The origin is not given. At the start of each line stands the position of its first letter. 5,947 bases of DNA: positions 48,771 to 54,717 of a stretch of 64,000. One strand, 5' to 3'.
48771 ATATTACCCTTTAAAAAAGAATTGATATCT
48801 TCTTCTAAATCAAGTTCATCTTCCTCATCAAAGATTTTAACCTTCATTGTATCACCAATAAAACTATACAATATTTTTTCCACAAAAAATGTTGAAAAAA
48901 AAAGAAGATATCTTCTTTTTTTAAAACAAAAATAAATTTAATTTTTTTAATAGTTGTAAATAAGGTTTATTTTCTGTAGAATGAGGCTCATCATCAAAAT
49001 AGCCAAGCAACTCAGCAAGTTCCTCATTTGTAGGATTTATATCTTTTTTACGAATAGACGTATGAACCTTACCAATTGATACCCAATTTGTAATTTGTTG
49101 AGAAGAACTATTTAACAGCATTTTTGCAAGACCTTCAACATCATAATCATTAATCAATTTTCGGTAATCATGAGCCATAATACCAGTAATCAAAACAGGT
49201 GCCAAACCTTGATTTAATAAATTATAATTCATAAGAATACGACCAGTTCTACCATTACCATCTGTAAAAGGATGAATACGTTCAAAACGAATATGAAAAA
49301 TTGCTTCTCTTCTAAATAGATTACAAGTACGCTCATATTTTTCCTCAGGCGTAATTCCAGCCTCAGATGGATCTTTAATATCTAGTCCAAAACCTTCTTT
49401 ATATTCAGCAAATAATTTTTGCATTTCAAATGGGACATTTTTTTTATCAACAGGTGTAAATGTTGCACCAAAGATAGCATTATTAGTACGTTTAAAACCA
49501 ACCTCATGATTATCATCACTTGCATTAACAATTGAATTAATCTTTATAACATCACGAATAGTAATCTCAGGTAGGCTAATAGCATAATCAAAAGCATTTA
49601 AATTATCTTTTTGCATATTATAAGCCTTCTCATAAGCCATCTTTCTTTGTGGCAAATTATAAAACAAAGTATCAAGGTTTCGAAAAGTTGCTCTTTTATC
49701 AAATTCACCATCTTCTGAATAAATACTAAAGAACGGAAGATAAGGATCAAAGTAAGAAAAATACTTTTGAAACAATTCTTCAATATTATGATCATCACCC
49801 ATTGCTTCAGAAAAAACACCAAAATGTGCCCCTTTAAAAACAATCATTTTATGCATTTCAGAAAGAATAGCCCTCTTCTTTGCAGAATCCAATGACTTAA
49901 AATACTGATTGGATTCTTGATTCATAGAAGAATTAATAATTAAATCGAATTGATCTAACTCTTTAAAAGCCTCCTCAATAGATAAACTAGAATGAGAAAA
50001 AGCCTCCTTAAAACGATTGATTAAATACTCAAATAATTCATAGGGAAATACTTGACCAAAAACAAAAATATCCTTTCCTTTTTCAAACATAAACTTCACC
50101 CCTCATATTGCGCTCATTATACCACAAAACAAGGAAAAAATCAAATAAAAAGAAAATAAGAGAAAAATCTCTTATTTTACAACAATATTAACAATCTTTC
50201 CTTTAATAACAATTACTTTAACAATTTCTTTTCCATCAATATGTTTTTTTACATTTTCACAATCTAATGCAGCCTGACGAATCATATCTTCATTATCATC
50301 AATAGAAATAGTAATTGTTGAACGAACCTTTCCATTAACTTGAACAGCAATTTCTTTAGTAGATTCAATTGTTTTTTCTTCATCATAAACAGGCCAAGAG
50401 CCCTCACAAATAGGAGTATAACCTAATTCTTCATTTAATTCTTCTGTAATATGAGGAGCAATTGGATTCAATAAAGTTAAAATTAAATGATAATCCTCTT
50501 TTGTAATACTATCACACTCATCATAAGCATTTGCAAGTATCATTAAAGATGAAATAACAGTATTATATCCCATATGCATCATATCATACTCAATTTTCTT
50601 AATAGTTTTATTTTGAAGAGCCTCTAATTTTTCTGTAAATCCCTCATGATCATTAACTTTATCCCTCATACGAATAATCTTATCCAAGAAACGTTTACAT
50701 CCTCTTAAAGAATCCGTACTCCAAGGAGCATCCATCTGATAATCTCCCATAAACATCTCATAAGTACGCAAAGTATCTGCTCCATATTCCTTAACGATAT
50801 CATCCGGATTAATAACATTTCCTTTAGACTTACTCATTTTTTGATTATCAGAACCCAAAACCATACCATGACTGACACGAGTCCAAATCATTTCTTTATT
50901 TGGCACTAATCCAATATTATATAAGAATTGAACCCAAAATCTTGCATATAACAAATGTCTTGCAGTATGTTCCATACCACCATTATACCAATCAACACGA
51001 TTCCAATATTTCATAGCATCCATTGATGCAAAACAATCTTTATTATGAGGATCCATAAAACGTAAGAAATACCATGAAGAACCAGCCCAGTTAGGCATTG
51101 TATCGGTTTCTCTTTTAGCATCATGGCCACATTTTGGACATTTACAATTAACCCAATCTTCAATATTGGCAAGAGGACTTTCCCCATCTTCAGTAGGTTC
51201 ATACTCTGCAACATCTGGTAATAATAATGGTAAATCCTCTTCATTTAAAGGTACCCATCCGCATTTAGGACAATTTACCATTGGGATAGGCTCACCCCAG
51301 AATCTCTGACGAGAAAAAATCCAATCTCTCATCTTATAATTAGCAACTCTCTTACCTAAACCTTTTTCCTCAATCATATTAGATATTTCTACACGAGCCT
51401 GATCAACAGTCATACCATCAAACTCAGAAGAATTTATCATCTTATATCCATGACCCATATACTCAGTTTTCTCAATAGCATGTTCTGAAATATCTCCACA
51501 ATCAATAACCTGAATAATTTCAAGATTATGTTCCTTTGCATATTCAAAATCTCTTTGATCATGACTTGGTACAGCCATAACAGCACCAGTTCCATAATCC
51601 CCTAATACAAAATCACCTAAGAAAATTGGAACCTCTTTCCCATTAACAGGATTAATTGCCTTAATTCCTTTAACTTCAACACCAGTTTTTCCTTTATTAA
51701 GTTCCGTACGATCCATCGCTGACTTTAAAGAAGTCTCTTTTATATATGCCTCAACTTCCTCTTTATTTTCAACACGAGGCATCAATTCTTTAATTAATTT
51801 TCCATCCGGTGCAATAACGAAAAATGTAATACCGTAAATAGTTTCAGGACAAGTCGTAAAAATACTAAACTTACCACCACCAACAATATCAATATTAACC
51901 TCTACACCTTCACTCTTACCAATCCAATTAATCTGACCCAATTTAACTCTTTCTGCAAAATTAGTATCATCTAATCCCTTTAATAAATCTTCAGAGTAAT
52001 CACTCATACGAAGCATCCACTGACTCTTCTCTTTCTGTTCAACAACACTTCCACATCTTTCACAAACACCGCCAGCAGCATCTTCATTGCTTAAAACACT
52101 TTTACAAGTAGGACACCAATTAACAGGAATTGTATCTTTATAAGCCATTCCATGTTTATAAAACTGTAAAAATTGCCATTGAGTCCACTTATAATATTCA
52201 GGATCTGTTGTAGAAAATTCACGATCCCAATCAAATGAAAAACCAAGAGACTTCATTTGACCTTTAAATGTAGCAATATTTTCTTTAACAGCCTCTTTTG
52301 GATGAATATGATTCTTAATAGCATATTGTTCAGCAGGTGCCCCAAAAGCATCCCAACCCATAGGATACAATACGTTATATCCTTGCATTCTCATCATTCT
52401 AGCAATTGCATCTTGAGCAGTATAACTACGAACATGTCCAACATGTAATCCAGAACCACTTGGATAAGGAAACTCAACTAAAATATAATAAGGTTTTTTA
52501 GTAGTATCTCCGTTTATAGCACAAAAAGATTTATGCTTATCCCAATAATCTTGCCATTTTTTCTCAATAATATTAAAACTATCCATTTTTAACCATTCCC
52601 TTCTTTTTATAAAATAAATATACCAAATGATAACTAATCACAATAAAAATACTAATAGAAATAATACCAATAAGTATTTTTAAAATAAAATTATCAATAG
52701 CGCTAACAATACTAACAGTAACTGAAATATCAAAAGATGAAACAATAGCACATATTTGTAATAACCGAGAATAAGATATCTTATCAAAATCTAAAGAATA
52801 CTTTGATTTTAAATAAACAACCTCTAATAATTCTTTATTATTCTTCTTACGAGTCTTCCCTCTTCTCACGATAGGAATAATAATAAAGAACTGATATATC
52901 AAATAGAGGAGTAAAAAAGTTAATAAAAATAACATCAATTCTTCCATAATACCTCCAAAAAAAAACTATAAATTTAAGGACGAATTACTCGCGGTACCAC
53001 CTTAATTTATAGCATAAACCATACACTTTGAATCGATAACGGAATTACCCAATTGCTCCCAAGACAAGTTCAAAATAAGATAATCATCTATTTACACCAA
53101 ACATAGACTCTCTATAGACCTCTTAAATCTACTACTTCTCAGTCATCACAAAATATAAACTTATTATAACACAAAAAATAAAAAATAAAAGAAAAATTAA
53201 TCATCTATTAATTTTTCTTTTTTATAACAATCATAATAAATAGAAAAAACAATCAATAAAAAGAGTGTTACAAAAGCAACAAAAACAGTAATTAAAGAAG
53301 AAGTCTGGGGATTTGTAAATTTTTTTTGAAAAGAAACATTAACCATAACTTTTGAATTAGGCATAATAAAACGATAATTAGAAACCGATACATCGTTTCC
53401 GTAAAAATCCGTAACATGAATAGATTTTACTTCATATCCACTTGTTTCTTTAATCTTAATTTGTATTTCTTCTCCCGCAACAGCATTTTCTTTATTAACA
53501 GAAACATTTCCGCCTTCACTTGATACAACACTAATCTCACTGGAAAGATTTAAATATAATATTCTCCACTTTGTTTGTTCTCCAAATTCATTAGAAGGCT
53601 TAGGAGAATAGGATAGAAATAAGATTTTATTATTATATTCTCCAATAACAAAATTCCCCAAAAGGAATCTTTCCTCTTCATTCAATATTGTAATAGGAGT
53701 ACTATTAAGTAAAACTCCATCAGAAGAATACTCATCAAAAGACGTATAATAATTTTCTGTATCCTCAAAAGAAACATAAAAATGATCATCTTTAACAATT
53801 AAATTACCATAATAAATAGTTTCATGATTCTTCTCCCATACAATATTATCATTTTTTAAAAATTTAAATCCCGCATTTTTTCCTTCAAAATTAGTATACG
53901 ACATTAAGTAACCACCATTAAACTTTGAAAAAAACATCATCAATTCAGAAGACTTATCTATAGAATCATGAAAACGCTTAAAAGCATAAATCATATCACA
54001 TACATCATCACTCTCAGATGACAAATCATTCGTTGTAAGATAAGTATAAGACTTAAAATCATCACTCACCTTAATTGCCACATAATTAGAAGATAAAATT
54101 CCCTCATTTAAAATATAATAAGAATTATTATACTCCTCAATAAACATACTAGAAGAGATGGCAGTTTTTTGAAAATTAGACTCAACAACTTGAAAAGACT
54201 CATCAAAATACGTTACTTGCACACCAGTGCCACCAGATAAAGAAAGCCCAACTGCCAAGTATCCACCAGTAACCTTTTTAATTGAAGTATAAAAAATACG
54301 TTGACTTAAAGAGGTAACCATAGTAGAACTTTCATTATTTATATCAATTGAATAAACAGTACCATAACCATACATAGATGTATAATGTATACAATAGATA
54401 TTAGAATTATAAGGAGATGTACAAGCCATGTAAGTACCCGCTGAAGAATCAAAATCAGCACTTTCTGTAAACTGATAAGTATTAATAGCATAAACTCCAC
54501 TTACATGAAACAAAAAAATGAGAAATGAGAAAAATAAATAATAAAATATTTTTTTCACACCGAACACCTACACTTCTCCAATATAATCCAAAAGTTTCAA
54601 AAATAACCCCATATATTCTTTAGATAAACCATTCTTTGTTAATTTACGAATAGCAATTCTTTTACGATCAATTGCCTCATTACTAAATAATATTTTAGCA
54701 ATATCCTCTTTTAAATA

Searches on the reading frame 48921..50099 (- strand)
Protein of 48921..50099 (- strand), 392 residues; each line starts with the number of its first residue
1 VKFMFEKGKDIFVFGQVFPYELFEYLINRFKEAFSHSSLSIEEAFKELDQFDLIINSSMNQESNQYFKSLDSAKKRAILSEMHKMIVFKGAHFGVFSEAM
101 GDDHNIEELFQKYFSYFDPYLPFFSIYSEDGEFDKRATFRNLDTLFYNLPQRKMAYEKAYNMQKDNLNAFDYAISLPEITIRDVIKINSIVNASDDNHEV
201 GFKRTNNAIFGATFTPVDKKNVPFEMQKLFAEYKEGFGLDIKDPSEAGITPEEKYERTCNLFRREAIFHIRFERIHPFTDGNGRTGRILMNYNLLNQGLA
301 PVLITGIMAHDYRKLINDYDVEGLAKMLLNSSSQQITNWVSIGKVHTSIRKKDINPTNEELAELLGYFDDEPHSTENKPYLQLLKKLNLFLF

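Call 6: search_protein_families(library=pfam, proteins=[window:48921-50099:-], max_evalue=0.001)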
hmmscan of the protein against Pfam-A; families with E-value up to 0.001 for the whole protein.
window:48921-50099:- (392 aa): 1 family
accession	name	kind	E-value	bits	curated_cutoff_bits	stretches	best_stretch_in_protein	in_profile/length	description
PF02661.23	Fic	-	2.8e-15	57.4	24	1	179-293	2-92/93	Fic/DOC family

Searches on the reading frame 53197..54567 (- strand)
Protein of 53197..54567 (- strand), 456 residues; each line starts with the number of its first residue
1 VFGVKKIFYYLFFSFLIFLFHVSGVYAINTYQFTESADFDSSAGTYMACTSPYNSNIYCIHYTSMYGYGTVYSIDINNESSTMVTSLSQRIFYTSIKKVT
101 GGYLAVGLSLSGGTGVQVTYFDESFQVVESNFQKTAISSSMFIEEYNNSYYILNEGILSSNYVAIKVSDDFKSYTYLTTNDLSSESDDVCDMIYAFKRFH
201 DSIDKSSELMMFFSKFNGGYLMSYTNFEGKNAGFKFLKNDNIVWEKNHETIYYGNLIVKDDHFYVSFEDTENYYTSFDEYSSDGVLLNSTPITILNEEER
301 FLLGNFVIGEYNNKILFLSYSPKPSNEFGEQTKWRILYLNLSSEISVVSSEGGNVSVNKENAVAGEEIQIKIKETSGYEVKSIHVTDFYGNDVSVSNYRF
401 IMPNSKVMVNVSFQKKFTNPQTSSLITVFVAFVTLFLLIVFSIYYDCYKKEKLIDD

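Call 6: search_protein_families(library=pfam, proteins=[window:53197-54567:-], max_evalue=0.001)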
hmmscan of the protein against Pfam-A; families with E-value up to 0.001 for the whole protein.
window:53197-54567:- (456 aa): 1 family
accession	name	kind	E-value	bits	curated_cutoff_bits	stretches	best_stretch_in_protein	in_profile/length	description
PF18998.6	Flg_new_2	-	9.5e-07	29.2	23.6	1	345-416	3-72/73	Divergent InlB B-repeat domain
